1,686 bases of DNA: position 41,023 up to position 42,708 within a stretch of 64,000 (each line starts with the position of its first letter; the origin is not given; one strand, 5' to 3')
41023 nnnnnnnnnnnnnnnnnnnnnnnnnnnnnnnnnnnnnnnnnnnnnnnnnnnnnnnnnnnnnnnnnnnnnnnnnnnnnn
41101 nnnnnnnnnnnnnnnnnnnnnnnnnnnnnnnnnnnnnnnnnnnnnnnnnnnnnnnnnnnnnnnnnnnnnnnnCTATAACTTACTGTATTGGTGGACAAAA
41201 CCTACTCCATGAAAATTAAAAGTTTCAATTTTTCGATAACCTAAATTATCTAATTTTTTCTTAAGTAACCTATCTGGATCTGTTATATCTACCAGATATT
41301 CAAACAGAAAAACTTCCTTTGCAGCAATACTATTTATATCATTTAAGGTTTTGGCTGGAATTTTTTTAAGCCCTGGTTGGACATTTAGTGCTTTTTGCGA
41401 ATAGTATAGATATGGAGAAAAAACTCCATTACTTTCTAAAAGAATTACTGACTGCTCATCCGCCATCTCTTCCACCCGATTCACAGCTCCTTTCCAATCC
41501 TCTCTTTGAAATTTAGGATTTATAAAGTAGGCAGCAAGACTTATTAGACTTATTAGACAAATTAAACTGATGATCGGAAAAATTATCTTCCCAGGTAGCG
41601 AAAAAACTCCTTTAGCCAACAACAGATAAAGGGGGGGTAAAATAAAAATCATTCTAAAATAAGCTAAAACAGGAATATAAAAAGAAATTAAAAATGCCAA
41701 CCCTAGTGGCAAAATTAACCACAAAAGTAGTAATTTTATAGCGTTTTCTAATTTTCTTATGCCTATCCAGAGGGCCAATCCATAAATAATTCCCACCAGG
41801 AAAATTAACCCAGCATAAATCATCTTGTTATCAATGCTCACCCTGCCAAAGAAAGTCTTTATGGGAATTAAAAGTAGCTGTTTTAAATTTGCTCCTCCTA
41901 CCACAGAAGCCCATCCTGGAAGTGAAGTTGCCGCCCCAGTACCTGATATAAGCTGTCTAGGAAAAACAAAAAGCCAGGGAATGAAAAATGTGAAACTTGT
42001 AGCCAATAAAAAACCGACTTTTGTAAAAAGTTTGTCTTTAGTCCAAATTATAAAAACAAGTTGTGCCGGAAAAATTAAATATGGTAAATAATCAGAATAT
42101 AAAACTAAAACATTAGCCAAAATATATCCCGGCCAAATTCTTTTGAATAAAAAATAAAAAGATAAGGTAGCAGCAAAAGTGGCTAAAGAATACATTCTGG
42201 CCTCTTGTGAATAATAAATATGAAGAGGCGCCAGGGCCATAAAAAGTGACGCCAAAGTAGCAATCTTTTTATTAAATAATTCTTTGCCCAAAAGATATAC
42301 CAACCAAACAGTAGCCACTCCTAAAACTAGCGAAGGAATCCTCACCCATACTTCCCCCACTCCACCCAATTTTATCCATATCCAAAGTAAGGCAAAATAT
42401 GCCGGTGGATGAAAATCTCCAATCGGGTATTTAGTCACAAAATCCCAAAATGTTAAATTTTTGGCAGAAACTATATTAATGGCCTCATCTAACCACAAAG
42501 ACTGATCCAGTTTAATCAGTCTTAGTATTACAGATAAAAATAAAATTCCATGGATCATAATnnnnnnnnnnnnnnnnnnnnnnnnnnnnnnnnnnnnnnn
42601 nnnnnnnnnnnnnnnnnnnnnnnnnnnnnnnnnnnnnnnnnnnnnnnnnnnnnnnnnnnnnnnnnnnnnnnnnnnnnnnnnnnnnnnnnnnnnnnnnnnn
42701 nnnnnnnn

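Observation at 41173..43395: Adjacent PMT/ArnT-like GT-C and membrane-anchored GT2 synthase form a lipid-linked sugar donor/transferase pair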

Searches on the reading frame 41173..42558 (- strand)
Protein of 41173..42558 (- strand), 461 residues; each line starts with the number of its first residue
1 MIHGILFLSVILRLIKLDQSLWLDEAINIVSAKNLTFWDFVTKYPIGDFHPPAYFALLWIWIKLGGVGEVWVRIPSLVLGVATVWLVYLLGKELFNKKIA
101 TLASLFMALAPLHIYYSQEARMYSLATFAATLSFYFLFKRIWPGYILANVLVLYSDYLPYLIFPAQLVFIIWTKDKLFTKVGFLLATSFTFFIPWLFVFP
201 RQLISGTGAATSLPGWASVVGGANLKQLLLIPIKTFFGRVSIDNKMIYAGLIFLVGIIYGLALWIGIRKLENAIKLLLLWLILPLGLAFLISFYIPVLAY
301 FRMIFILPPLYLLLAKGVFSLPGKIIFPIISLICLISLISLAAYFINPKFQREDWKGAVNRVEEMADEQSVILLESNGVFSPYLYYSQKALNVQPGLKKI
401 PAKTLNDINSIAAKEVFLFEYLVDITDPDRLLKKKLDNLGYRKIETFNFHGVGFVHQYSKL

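Call 4: search_protein_families(library=pfam, proteins=[window:41173-42558:-], max_evalue=0.01)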
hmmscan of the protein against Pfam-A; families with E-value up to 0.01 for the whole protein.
window:41173-42558:- (461 aa): 1 family
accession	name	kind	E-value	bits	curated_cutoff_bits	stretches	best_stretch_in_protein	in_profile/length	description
PF13231.12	PMT_2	-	9.4e-11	42.6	26.1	1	50-196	2-158/160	Dolichyl-phosphate-mannose-protein mannosyltransferase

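Call 5: search_protein_families(library=ncbifam, proteins=[window:41173-42558:-], max_evalue=0.01)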
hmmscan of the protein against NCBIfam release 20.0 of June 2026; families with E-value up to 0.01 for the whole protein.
window:41173-42558:- (461 aa): 3 families
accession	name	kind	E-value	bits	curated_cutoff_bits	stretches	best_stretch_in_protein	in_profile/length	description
TIGR03663.1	TIGR03663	subfamily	2.7e-07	29.9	126.25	1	4-138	6-138/435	flippase activity-associated protein Agl23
NF052499.1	MnslTaseMT1671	equivalog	2.2e-05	23.1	900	1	17-353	45-383/523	mannosyltransferase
TIGR04154.1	archaeo_STT3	subfamily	0.00011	20.7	450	1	74-115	100-141/831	oligosaccharyl transferase, archaeosortase A system-associated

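Call 7: search_solved_structures(query=window:41173-42558:-, max_evalue=1, show_alignments=3)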
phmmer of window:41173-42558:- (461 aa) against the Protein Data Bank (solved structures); distinct sequences matched with E-value up to 1: 0.

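Call 22: find_homologous_proteins(query=window:41173-42558:-, max_evalue=0.00001)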
Query window:41173-42558:- (461 aa): 1965 proteins with E <= 0.00001 among 8000 candidates; the best 120 are listed.
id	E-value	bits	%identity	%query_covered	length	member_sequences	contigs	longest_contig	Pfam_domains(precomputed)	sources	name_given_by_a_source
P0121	1.3e-178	613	63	99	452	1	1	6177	PF13231.13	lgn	-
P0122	1.9e-174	599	60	100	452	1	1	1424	PF13231.13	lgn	-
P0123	7.7e-174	597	57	100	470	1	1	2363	PF13231.13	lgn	-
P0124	2.6e-172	592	60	100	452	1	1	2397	PF13231.13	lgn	-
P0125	2.1e-171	589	61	99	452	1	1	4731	PF13231.13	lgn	-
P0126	7.2e-170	584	57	99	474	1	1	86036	PF13231.13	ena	-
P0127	1.5e-169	583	59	100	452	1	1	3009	PF13231.13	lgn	-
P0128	1.8e-169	583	58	100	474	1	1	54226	PF13231.13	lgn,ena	-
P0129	5.4e-169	581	59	99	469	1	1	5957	PF13231.13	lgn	-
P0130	8.4e-169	581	57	100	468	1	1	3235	PF13231.13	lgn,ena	-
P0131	1.0e-168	580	57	97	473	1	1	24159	PF13231.13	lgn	-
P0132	1.1e-168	580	59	100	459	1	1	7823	PF13231.13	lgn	-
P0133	1.6e-168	580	57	99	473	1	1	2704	PF13231.13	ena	-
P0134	3.1e-168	579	56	100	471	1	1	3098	PF13231.13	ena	-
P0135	1.0e-167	577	58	100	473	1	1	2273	PF13231.13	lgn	-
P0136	3.7e-166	572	56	100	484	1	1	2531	PF02366.25,PF13231.13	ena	-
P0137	5.0e-166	572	56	100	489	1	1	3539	PF13231.13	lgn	-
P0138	1.3e-163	564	58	100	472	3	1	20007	PF13231.13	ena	-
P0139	3.1e-163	562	56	99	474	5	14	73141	PF02366.25,PF13231.13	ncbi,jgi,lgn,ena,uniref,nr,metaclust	ncbi:hypothetical protein A3F00_02980 [Candidatus Daviesbacteria bacterium RIFCSPHIGHO2_12_FULL_37_1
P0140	6.7e-163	561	55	99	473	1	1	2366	PF13231.13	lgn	-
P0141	2.9e-157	543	57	100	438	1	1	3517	PF13231.13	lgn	-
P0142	3.7e-156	539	52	100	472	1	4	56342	PF13231.13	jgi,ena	-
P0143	5.7e-156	538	55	99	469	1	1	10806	PF13231.13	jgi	jgi:mannosyltransferase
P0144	5.0e-155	535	55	97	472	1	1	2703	PF13231.13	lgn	-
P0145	1.4e-152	527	54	100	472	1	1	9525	PF13231.13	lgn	-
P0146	1.3e-151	524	53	100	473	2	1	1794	PF13231.13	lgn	-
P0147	4.0e-150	519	52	100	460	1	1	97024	PF13231.13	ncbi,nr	ncbi:MAG: glycosyltransferase family 39 protein [Candidatus Daviesbacteria bacterium]|nr:glycosyltra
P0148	1.3e-148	514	54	100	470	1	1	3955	PF13231.13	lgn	-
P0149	3.6e-148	513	52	100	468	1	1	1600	PF13231.13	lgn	-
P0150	1.4e-147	511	53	100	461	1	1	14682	PF13231.13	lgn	-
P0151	3.8e-147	509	51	100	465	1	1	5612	PF13231.13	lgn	-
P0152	7.7e-147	508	53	100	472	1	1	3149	PF13231.13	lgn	-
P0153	1.7e-146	507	52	99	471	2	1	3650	PF13231.13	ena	-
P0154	7.9e-146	505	51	100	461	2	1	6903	PF13231.13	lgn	-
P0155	1.7e-145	504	51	100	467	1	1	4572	PF13231.13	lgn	-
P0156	1.8e-145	504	51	100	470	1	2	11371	PF13231.13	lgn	-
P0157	2.8e-145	503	53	100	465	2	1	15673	PF13231.13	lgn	-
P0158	2.8e-145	503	53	97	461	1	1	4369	PF13231.13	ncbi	-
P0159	5.6e-145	502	52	96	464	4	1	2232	PF13231.13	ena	-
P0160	6.1e-145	502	53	96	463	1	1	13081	PF13231.13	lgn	-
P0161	7.0e-145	502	52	100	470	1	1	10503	PF13231.13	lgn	-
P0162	2.3e-144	500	51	97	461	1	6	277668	PF13231.13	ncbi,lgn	-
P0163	3.5e-144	500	50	100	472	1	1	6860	PF13231.13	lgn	-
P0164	7.4e-144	499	52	100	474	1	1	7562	PF13231.13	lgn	-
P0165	9.4e-144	498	51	96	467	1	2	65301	PF13231.13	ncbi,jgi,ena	-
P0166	1.2e-143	498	53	100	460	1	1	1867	PF13231.13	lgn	-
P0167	2.3e-143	497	52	100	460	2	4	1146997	PF13231.13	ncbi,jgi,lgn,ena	-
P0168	3.1e-143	496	51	97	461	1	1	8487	PF13231.13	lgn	-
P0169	4.0e-143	496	53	100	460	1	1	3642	PF13231.13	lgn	-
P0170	9.2e-142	492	50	97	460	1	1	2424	PF13231.13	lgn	-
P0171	3.1e-141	490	52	97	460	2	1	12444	PF13231.13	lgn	-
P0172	3.2e-141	490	52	100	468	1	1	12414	PF13231.13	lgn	-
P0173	7.3e-141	489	51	100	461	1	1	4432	PF13231.13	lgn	-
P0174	1.3e-140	488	51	100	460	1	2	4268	PF13231.13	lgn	-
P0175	1.9e-140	487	51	100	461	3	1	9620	PF13231.13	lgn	-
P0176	2.0e-140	487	53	100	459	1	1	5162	PF13231.13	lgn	-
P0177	2.3e-140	487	51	100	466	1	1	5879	PF13231.13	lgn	-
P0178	3.1e-140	487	50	100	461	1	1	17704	PF13231.13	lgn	-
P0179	4.4e-140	486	52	100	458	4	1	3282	PF13231.13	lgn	-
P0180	4.9e-140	486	51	100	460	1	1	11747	PF13231.13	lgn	-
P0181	6.2e-140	486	51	100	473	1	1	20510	PF13231.13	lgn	-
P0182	6.6e-140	485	51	100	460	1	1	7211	PF13231.13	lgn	-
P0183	8.7e-140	485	50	100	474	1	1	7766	PF13231.13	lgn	-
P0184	2.9e-139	483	51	100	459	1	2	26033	PF13231.13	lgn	-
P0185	3.1e-139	483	51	100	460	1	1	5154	PF13231.13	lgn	-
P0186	3.5e-139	483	51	100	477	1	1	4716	PF13231.13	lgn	-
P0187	4.7e-139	483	51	100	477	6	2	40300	PF13231.13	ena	-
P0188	5.7e-139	482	51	100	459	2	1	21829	PF13231.13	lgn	-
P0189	6.5e-139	482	52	97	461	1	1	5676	PF13231.13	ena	-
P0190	1.1e-138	481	50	97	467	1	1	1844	PF13231.13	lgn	-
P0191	1.8e-138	481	49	100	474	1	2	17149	PF13231.13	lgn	-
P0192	2.0e-138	481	49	100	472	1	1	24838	PF13231.13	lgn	-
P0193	3.2e-138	480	49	97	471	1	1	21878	PF13231.13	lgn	-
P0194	1.0e-137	478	51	100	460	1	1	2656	PF13231.13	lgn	-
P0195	1.1e-137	478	51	100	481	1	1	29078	PF13231.13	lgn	-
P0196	1.4e-137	478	51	100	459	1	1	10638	PF13231.13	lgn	-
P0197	1.6e-137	478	50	100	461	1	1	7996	PF13231.13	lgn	-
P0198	2.4e-137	477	53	100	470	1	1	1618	PF13231.13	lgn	-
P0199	2.9e-137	477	51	97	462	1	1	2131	PF13231.13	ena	-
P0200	1.2e-136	475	51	100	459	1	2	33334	PF13231.13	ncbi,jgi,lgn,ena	-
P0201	3.2e-136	473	50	100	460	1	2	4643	PF13231.13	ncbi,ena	-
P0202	3.3e-136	473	50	100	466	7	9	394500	PF13231.13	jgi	-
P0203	4.0e-136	473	49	100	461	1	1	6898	PF13231.13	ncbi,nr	ncbi:MAG: glycosyltransferase family 39 protein [Actinobacteria bacterium]|nr:glycosyltransferase fa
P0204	4.9e-136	473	50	100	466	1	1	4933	PF13231.13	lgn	-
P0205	8.3e-136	472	52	100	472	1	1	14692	PF13231.13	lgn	-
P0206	9.5e-136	472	49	100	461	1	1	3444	PF13231.13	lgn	-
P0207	9.5e-136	472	51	100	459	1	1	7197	PF13231.13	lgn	-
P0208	1.2e-135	471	51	97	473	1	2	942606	PF13231.13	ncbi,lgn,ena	-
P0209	1.5e-135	471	48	97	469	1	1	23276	PF02366.25,PF13231.13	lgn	-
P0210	1.9e-135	471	51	100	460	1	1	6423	PF13231.13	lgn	-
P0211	2.7e-135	470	50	97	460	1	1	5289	PF13231.13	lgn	-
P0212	2.8e-135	470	52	100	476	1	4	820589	PF13231.13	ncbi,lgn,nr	ncbi:MAG: glycosyltransferase family 39 protein [Candidatus Daviesbacteria bacterium]|nr:MAG: glycos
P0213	4.8e-135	469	50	97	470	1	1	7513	PF13231.13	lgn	-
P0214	6.2e-135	469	49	100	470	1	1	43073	PF13231.13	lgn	-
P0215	7.1e-135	469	53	100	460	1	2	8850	PF13231.13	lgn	-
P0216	8.0e-135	469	49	100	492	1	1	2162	PF13231.13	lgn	-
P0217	1.2e-134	468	51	100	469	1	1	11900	PF13231.13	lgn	-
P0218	1.4e-134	468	52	99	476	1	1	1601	PF13231.13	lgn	-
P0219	1.8e-134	468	48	100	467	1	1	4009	PF13231.13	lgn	-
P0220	2.0e-134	467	48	100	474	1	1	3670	PF13231.13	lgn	-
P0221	2.7e-134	467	47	96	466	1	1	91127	PF13231.13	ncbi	-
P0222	3.0e-134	467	48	97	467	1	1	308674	PF13231.13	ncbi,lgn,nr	ncbi:MAG: glycosyltransferase family 39 protein [Candidatus Daviesbacteria bacterium]|nr:glycosyltra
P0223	5.0e-134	466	49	96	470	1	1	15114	PF13231.13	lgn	-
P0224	5.2e-134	466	50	99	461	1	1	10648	PF13231.13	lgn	-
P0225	6.8e-134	466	50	97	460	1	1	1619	PF13231.13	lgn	-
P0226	2.3e-133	464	48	100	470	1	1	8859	PF13231.13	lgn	-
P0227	2.5e-133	464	49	100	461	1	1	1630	PF13231.13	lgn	-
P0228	1.2e-132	462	49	100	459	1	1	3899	PF13231.13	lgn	-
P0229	2.4e-132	461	48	100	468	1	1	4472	PF13231.13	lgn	-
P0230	2.4e-132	461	50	100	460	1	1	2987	PF13231.13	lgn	-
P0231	2.9e-132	460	50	100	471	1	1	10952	PF13231.13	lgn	-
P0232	4.7e-132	460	49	100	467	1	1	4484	PF13231.13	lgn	-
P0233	1.1e-131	458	48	97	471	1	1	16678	PF13231.13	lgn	-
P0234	1.3e-131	458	48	96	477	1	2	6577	PF13231.13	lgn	-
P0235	1.5e-131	458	50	98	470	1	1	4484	PF13231.13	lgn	-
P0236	2.1e-131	457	51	96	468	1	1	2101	PF13231.13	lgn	-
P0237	2.3e-131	457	49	96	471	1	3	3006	PF13231.13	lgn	-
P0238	4.7e-131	456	48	100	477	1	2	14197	PF02366.25,PF13231.13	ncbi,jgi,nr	ncbi:hypothetical protein C4577_01575 [Candidatus Parcubacteria bacterium]|nr:MAG: hypothetical prot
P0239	5.2e-131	456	48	99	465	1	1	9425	PF13231.13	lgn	-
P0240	5.2e-131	456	50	98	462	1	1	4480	PF13231.13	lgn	-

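Call 27: search_solved_structures(query=A2, max_evalue=1, show_alignments=3)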
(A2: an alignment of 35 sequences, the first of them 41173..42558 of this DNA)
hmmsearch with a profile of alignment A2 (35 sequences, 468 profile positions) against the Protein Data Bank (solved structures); distinct sequences matched with E-value up to 1: 0.

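Call 35: predict_structure(alignment_id=A2)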
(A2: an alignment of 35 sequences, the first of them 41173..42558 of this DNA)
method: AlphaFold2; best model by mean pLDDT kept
length: 461 residues; sequences in the alignment: 35
mean_pLDDT: 91.7   pTM: 0.90
mean pLDDT of the five models: 91.7, 89.7, 89.5, 87.3, 87.0
residues with pLDDT >= 90: 343; 70-90: 107; 50-70: 11; < 50: 0
segments of 3 or more residues with pLDDT < 50: none
pLDDT, mean of each block of 10 residues (from residue 1): 98 93 90 93 78 91 92 96 99 98 98 92 95 97 98 94 97 91 96 84 80 67 83 89 89 94 93 96 94 83 94 98 94 97 89 90 93 92 90 91 93 93 88 95 94 92 70
secondary structure, 60 per line:
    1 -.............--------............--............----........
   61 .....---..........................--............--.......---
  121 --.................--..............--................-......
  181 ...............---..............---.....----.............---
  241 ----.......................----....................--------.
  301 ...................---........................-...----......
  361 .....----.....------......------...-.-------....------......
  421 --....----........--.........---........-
elements in order: H2-14 H23-34 H37-48 H53-65 H69-94 H97-108 H111-117 H123-139 H142-155 H158-173 H175-195 H199-212 H216-220 H225-237 H245-267 H272-291 H300-319 H323-346 H355-365 E370-374 H381-386 E393-395 E415-420 H423-426 H431-438 E441-449 E453-460
